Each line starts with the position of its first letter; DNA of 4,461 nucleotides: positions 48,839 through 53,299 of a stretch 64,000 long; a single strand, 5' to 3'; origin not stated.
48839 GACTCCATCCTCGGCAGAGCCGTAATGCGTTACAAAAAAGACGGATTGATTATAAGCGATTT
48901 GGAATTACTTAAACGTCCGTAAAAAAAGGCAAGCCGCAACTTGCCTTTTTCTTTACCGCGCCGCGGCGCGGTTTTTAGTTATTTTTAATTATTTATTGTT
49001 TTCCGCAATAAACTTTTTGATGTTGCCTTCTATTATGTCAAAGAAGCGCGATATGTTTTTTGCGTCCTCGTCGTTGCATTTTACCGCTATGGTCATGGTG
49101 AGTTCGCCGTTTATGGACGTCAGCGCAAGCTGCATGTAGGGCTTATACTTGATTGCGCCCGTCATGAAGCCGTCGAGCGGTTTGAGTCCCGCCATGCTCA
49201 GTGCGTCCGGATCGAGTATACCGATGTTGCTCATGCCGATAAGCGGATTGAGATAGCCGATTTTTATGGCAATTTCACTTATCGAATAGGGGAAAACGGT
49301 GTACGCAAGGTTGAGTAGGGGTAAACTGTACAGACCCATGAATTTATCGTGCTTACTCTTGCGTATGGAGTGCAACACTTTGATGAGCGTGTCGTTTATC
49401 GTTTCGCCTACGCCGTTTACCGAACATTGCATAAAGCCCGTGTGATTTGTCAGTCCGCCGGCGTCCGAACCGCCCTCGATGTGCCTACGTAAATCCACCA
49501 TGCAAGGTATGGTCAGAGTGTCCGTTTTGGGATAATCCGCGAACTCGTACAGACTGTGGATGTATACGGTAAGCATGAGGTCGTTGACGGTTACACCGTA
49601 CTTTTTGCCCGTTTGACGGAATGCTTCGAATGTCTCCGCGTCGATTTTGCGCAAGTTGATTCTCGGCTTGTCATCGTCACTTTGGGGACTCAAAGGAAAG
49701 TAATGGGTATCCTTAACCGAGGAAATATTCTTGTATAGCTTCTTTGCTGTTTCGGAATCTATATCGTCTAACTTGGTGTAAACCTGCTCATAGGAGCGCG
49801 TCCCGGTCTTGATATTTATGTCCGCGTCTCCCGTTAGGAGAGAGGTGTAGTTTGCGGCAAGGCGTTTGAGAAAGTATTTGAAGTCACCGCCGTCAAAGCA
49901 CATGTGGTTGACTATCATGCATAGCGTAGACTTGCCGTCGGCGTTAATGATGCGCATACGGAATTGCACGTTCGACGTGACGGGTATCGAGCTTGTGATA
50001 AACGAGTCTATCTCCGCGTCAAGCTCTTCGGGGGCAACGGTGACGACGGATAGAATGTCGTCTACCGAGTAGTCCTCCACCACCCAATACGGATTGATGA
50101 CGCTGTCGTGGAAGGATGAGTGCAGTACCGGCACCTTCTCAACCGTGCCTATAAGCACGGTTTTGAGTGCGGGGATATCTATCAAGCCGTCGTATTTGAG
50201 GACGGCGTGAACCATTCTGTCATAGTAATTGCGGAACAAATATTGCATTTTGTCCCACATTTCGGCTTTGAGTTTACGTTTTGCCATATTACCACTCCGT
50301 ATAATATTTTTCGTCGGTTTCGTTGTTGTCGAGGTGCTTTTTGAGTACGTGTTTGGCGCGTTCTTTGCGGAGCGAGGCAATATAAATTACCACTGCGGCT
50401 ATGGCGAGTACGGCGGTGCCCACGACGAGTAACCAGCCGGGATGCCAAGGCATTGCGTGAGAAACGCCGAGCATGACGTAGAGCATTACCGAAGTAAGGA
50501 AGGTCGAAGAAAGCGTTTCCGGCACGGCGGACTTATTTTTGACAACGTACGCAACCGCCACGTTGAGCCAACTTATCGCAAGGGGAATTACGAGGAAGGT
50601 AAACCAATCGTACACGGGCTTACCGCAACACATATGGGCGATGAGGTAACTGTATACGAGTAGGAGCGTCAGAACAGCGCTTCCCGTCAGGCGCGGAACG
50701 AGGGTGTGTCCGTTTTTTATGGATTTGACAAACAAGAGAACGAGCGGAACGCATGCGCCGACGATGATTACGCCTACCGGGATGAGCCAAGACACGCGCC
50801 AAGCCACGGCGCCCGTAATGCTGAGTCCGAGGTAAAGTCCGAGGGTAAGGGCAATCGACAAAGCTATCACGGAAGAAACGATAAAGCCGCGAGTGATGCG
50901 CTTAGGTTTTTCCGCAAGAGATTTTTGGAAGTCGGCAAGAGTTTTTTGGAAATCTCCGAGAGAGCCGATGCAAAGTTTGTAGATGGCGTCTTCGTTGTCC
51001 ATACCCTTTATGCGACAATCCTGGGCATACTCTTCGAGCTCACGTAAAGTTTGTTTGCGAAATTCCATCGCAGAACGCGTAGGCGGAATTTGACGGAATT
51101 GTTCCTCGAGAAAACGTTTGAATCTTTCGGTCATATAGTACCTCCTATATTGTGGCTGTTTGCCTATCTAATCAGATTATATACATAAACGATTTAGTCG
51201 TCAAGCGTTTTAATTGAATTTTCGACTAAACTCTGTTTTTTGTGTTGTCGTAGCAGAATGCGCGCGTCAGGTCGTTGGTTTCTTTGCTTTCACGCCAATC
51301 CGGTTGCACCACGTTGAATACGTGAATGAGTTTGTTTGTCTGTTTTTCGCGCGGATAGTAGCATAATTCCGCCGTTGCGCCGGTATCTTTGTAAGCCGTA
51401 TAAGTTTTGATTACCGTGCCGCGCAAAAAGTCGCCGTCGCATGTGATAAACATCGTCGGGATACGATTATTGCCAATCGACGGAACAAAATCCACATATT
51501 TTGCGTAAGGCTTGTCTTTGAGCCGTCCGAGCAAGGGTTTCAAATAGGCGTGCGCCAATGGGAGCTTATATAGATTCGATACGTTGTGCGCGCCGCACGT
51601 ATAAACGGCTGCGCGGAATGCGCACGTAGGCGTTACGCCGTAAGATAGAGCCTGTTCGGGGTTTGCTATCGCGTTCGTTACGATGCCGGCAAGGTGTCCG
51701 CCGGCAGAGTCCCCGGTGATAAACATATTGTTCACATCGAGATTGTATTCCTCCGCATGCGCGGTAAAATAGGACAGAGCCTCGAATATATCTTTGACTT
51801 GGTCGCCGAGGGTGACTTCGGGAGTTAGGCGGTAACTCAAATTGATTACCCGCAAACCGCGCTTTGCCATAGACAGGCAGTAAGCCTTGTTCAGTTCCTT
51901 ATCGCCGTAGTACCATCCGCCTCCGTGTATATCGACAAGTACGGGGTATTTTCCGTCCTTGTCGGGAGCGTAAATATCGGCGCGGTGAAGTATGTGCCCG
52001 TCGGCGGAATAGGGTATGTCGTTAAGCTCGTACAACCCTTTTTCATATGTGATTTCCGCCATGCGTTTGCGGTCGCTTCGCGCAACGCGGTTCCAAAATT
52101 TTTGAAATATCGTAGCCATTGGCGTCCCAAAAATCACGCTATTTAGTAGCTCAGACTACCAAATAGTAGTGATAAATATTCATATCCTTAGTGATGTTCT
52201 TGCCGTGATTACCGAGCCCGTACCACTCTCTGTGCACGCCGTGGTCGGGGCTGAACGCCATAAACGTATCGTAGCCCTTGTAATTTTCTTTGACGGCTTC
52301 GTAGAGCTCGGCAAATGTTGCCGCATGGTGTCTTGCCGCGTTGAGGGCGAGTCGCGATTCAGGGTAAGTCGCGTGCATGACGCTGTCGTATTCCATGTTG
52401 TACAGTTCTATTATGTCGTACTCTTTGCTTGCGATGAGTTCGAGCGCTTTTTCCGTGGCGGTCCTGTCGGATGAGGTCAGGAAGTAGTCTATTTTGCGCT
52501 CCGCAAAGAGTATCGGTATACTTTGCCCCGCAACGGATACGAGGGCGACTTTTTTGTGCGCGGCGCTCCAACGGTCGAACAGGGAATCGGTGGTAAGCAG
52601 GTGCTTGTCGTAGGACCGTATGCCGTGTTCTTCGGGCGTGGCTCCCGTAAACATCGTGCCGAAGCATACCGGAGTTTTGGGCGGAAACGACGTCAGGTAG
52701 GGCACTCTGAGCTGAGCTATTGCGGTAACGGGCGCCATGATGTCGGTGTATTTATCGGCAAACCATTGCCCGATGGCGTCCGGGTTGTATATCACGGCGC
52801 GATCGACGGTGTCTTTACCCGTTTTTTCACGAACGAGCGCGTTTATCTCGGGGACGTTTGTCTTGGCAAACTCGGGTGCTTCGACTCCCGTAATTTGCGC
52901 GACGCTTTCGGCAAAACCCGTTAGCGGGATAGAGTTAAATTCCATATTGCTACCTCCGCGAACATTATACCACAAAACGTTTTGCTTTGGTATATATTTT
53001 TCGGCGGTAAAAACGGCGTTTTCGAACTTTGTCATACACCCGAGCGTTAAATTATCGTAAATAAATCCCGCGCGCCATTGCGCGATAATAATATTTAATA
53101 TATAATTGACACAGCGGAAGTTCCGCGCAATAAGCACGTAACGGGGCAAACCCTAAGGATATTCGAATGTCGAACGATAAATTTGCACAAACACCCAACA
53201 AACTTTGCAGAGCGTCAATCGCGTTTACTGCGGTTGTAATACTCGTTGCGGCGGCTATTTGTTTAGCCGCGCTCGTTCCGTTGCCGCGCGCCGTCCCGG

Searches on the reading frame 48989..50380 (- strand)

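Call 9: search_protein_families(library=pfam, max_evalue=0.001, proteins=[window:48989-50380:-])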
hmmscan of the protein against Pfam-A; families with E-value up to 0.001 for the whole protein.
window:48989-50380:- (463 aa): 1 family
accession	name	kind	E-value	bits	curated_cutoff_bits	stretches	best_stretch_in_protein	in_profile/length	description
PF00668.25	Condensation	-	8.1e-12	45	30.6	1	57-280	29-266/456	Condensation domain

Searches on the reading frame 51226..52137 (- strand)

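Call 9: search_protein_families(library=pfam, max_evalue=0.001, proteins=[window:51226-52137:-])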
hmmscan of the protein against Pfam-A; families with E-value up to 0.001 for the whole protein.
window:51226-52137:- (303 aa): 3 families
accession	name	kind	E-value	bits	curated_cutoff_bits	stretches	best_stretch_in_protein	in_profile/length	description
PF20434.5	BD-FAE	-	3.9e-28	98.9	26.8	1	54-234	2-198/215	BD-FAE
PF07859.19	Abhydrolase_3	-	8.3e-23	81.7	25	1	67-263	1-203/210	alpha/beta hydrolase fold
PF00135.34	COesterase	-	5.3e-08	32.7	27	1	54-154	89-201/515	Carboxylesterase family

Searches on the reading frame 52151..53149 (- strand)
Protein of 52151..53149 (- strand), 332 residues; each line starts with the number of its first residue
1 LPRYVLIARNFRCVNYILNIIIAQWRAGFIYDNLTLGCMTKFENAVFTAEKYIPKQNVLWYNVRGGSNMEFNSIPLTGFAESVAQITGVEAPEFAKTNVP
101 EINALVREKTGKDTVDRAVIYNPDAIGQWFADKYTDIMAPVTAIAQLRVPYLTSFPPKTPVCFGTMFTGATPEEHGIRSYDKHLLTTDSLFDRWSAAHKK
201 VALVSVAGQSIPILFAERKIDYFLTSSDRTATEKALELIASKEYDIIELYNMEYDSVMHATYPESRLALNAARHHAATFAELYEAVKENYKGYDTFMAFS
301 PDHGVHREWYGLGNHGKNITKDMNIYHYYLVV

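Call 9: search_protein_families(library=pfam, max_evalue=0.001, proteins=[window:52151-53149:-])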
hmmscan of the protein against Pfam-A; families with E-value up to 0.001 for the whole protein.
window:52151-53149:- (332 aa): 1 family
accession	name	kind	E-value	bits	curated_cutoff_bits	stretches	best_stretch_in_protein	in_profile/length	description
PF01663.27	Phosphodiest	-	1.3e-08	35.3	23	1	149-183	33-68/342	Type I phosphodiesterase / nucleotide pyrophosphatase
